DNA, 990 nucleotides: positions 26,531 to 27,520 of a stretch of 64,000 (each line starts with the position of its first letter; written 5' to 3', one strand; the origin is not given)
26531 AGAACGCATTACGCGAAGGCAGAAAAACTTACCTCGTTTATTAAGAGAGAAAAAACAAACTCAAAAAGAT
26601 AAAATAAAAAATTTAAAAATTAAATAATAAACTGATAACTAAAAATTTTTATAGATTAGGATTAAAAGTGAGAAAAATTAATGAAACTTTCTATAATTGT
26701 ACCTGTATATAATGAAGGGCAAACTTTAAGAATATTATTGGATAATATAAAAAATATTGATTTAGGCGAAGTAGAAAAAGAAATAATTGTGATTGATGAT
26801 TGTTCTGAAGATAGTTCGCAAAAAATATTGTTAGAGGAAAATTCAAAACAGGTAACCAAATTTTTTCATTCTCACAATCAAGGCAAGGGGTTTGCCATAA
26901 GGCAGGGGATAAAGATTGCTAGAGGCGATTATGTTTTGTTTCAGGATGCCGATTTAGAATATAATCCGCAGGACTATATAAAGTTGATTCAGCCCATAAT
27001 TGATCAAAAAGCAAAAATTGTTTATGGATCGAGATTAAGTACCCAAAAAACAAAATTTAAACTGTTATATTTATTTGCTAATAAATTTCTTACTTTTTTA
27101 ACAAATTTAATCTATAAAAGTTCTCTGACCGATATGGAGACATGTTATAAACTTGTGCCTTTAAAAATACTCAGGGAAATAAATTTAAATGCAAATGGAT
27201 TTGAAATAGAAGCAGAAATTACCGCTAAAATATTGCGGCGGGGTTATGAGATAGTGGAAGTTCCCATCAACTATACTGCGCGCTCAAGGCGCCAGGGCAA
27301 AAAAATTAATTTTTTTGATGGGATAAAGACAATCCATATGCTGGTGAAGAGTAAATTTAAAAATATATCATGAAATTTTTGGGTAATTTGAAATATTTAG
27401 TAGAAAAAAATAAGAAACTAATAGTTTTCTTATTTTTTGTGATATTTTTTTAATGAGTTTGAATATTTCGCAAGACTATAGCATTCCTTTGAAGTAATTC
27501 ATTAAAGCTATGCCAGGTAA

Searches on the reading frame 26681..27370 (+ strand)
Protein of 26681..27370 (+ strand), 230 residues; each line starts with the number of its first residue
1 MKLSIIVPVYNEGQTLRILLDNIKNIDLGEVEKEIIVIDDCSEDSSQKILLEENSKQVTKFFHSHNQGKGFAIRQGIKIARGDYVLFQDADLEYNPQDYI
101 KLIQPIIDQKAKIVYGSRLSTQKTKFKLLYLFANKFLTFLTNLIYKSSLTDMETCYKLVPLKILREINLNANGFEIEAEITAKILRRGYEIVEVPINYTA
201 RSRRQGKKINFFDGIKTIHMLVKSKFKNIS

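Call 59: search_protein_families(library=pfam, proteins=[window:26681-27370:+], max_evalue=0.0001)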
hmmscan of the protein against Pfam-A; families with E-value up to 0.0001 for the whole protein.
window:26681-27370:+ (230 aa): 1 family
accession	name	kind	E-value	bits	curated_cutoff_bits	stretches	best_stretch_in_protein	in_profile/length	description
PF00535.33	Glycos_transf_2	-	3.9e-31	108.7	23.3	1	4-166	1-166/168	Glycosyl transferase family 2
